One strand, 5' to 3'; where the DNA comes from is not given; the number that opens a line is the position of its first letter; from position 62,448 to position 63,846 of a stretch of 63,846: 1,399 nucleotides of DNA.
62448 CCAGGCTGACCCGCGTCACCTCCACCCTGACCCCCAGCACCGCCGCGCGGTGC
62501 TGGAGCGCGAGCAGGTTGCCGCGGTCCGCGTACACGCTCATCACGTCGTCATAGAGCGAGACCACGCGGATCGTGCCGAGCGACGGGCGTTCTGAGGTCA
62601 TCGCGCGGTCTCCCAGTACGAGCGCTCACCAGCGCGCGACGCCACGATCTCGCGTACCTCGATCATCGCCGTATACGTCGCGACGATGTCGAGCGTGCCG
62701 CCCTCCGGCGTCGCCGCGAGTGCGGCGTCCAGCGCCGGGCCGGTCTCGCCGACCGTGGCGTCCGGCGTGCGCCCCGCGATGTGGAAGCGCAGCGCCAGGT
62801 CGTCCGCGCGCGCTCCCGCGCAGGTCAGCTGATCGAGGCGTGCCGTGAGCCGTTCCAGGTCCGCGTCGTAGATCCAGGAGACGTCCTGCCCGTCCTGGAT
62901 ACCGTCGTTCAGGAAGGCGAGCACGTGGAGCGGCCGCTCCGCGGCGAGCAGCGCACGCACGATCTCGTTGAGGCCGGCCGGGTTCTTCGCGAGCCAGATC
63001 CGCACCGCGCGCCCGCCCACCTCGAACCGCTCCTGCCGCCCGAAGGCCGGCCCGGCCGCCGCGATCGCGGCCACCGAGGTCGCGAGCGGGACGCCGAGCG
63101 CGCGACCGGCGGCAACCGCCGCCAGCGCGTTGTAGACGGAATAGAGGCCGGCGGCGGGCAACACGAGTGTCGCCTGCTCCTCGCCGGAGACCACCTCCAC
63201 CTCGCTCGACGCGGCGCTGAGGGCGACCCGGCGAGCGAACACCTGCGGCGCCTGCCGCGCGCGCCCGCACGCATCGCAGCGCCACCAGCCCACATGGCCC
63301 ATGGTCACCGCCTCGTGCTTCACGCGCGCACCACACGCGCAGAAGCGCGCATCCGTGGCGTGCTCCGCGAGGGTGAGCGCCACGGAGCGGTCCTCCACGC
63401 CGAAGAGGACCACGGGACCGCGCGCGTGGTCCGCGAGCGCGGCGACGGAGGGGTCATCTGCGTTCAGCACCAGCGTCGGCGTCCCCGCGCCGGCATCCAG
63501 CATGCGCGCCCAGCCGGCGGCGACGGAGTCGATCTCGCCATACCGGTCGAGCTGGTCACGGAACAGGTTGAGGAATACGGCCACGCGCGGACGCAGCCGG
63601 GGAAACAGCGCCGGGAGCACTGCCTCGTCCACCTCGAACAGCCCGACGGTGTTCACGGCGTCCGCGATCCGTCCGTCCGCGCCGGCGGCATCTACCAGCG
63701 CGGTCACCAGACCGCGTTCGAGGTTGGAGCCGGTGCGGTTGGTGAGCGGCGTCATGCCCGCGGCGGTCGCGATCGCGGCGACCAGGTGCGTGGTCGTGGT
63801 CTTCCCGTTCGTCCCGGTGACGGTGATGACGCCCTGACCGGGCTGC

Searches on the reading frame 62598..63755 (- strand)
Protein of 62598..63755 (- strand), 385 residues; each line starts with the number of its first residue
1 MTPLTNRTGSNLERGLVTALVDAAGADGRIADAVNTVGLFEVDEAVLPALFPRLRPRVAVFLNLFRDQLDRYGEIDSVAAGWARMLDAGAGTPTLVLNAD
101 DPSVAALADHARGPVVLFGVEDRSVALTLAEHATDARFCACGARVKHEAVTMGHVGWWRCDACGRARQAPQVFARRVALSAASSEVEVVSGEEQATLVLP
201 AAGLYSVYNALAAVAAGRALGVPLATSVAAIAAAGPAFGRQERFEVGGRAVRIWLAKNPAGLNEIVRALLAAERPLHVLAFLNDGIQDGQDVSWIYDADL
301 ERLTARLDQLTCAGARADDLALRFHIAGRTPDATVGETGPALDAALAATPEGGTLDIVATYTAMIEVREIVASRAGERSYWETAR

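Call 45: search_protein_families(library=pfam, proteins=[window:62598-63755:-], max_evalue=0.001)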
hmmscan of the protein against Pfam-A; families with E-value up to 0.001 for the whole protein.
window:62598-63755:- (385 aa): 2 families
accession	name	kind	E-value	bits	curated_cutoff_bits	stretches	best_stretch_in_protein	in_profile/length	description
PF08353.15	MurT_C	-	6.5e-25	87.7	25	1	255-364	1-110/110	MurT ligase C-terminal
PF08245.18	Mur_ligase_M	-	2.5e-11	44.4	24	1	54-134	78-164/200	Mur ligase middle domain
